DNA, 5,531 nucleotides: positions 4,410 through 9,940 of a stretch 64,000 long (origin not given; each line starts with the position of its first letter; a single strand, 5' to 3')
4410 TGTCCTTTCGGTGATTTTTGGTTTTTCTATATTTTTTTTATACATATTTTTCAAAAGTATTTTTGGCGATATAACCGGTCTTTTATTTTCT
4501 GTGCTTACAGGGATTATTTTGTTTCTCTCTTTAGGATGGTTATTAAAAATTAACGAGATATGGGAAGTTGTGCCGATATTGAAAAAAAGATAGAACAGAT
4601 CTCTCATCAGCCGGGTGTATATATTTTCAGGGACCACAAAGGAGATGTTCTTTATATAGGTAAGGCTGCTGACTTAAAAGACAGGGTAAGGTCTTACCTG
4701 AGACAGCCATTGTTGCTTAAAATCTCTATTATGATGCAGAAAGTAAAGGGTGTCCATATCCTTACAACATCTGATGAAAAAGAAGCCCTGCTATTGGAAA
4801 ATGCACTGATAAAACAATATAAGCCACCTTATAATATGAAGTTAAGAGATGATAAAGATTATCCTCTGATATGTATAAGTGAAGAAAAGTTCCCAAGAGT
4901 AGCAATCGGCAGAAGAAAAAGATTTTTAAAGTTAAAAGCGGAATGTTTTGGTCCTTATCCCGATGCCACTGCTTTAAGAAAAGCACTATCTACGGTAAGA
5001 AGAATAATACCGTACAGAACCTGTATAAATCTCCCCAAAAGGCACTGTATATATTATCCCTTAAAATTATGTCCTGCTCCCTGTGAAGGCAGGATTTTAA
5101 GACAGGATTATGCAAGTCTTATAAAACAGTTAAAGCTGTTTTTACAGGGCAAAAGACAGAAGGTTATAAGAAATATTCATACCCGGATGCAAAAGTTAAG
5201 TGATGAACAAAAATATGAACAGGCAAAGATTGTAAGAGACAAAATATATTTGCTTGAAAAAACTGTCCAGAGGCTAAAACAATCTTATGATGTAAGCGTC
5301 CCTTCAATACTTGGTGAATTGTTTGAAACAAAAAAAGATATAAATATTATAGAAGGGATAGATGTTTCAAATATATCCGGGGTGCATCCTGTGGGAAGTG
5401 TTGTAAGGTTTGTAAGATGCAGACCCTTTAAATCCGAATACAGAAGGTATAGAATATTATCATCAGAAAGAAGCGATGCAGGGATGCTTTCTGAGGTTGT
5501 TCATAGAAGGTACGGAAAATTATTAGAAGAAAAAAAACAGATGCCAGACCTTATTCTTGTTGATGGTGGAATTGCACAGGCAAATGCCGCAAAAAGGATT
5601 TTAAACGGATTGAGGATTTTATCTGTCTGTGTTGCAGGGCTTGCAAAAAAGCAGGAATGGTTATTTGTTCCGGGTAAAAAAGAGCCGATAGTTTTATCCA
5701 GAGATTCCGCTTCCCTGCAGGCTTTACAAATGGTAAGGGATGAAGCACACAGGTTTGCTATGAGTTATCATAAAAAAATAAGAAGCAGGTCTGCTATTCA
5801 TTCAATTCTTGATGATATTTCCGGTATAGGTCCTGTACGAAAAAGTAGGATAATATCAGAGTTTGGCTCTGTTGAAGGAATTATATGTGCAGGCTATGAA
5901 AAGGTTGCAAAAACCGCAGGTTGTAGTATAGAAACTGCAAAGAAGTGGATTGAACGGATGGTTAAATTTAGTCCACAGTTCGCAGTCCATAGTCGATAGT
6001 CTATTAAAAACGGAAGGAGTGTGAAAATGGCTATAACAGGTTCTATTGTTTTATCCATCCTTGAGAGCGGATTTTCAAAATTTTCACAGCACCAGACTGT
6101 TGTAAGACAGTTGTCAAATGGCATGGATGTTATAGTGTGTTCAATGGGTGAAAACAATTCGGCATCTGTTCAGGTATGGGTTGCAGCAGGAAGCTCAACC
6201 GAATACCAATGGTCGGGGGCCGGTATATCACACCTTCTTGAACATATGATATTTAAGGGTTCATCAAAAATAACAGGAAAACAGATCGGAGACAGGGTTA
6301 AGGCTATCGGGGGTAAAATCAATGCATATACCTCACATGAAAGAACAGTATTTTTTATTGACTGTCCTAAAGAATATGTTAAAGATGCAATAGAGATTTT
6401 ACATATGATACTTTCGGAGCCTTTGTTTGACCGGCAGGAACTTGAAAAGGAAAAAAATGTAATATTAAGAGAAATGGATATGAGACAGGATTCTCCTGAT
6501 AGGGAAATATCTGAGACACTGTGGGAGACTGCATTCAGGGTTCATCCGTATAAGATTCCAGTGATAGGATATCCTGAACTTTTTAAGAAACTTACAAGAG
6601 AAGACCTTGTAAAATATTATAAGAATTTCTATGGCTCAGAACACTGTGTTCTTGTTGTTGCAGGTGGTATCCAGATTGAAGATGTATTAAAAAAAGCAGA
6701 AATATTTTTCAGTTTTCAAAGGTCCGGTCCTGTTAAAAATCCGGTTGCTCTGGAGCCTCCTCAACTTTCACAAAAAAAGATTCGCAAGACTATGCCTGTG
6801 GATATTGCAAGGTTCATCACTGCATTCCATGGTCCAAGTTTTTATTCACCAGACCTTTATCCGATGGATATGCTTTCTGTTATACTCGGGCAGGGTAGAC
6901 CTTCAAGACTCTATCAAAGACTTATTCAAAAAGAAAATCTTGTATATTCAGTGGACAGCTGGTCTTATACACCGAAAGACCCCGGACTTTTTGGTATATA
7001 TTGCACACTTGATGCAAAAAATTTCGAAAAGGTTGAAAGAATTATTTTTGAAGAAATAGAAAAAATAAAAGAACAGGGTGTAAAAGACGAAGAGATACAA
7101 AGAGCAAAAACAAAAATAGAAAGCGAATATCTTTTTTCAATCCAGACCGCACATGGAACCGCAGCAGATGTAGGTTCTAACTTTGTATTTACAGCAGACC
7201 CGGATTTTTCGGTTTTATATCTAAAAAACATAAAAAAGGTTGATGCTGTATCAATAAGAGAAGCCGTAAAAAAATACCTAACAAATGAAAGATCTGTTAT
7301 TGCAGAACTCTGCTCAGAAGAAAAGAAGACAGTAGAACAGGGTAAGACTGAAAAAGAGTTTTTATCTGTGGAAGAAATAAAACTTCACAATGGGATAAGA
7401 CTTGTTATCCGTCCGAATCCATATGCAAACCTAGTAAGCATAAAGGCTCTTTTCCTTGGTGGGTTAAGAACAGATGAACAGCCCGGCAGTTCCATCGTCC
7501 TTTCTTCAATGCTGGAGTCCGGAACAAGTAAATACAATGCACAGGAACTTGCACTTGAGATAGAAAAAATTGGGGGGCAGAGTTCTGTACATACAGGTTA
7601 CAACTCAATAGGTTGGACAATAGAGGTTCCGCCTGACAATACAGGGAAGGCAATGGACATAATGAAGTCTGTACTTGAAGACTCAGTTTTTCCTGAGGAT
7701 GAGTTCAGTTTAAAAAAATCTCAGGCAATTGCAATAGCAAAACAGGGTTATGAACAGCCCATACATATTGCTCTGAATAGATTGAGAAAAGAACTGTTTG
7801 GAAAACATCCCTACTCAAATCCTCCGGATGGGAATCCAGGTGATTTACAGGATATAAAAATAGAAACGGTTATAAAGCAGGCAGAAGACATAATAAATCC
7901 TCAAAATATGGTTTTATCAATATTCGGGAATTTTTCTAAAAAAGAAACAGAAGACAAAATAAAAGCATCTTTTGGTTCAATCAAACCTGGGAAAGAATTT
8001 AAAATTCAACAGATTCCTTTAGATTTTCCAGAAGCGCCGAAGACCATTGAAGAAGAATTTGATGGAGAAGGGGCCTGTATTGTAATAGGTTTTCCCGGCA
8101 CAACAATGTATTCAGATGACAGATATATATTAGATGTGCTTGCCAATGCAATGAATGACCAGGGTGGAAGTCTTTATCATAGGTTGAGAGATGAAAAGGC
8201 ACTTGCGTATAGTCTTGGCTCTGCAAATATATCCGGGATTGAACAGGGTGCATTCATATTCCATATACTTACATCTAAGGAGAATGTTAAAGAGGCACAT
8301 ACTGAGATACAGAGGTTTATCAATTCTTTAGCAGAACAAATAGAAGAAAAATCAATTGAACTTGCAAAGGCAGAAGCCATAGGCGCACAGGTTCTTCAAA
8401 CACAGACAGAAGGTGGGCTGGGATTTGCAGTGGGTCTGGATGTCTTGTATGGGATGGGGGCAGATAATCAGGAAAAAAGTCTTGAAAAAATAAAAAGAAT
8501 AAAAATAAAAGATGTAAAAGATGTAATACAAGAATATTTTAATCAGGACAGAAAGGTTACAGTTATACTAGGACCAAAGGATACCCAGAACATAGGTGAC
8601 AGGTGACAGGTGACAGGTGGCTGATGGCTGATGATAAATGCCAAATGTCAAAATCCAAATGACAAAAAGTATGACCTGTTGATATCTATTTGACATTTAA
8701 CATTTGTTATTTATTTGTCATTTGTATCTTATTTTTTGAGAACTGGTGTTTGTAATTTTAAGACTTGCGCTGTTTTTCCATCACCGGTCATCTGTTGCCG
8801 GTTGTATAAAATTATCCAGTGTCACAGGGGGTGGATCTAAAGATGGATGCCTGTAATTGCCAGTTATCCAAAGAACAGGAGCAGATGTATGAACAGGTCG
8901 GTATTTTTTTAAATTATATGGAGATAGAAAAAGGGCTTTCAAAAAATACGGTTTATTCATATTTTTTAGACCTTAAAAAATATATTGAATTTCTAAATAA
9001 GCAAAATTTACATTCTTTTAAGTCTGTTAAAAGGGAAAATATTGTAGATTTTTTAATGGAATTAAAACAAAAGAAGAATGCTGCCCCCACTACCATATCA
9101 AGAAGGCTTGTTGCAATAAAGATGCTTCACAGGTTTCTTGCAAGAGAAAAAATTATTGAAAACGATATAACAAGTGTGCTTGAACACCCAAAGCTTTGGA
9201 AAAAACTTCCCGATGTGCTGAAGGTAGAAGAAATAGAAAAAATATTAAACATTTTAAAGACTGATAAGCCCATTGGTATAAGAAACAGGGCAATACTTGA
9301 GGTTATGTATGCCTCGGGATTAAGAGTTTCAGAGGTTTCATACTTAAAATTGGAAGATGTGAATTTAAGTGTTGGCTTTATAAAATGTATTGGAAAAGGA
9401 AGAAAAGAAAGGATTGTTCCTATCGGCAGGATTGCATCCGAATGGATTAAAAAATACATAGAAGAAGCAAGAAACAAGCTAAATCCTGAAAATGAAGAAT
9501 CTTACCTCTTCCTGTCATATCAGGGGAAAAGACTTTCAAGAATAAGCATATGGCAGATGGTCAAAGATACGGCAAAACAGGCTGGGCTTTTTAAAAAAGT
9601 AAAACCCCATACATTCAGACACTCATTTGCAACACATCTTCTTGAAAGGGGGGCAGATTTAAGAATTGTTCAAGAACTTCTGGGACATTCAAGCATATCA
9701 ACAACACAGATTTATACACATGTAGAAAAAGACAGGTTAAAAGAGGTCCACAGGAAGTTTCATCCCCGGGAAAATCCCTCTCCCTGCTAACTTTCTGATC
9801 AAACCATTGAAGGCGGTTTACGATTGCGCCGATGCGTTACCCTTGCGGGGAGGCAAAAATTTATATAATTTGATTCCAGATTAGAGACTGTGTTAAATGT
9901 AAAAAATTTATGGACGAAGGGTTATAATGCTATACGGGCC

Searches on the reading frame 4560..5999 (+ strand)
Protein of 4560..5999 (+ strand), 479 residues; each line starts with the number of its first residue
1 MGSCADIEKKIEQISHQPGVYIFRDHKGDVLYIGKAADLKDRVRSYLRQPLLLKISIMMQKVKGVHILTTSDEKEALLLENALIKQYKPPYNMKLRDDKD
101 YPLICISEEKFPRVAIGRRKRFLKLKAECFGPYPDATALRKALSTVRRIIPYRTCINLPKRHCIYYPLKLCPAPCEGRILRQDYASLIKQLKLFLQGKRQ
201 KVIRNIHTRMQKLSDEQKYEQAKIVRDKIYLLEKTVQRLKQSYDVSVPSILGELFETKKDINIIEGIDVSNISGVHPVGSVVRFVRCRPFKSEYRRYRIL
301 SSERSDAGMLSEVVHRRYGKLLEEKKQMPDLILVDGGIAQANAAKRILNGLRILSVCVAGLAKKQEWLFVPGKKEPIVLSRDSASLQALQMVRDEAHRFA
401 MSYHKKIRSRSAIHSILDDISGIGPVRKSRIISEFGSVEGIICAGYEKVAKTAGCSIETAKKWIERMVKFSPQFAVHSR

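Call 37: search_protein_families(library=pfam, proteins=[window:4560-5999:+], max_evalue=0.001)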
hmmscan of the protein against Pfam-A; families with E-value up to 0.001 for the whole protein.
window:4560-5999:+ (479 aa): 4 families
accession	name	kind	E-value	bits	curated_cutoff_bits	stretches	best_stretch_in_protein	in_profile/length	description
PF08459.17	UvrC_RNaseH_dom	-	1.5e-43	148.8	22.3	1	253-400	2-158/159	UvrC RNAse H endonuclease domain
PF01541.30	GIY-YIG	-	3.2e-09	37.4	22.6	1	18-92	2-78/78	GIY-YIG catalytic domain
PF14520.12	HHH_5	-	3.7e-07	30.9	27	1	417-465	4-53/57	Helix-hairpin-helix domain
PF02151.25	UVR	-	3.4e-05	23.9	21.5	1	201-233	2-34/36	UvrB/uvrC motif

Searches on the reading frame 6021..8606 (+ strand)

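Call 37: search_protein_families(library=pfam, proteins=[window:6021-8606:+], max_evalue=0.001)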
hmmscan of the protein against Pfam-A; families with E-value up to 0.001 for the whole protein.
window:6021-8606:+ (861 aa): 3 families
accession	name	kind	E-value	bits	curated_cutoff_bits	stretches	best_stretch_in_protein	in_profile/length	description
PF05193.26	Peptidase_M16_C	-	1.1e-70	237.6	23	2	190-365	1-180/181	Peptidase M16 inactive domain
PF00675.25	Peptidase_M16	-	7.8e-47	159.3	22.3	2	44-182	9-146/149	Insulinase (Peptidase family M16)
PF22456.1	PqqF-like_C_4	-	3.3e-05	24.4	27.5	1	717-783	9-76/100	PQQ synthase PqqF-like, C-terminal lobe domain 4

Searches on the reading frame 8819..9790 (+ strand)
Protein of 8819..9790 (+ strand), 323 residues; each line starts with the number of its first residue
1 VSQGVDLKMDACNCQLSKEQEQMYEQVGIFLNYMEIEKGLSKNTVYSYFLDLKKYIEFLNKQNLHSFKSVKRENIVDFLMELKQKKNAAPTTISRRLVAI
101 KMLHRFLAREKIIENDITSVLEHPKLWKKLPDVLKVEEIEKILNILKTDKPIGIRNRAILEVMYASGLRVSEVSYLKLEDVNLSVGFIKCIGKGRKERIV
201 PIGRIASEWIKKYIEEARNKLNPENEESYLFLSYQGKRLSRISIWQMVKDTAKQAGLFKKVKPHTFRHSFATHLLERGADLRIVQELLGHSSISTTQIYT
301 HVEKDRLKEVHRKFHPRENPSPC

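Call 37: search_protein_families(library=pfam, proteins=[window:8819-9790:+], max_evalue=0.001)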
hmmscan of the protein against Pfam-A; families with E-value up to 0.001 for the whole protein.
window:8819-9790:+ (323 aa): 4 families
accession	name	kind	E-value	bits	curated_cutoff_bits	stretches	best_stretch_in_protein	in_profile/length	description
PF00589.27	Phage_integrase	-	3.9e-53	180.2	27.1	1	133-304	2-170/172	Phage integrase family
PF02899.23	Phage_int_SAM_1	-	1.1e-17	64.5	22.3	1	30-111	4-83/83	Phage integrase, N-terminal SAM-like domain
PF13495.12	Phage_int_SAM_4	-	1.8e-09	38.3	27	1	30-112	5-83/85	Phage integrase, N-terminal SAM-like domain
PF00134.28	Cyclin_N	-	0.00054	20.1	23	0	65-118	24-74/127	Cyclin, N-terminal domain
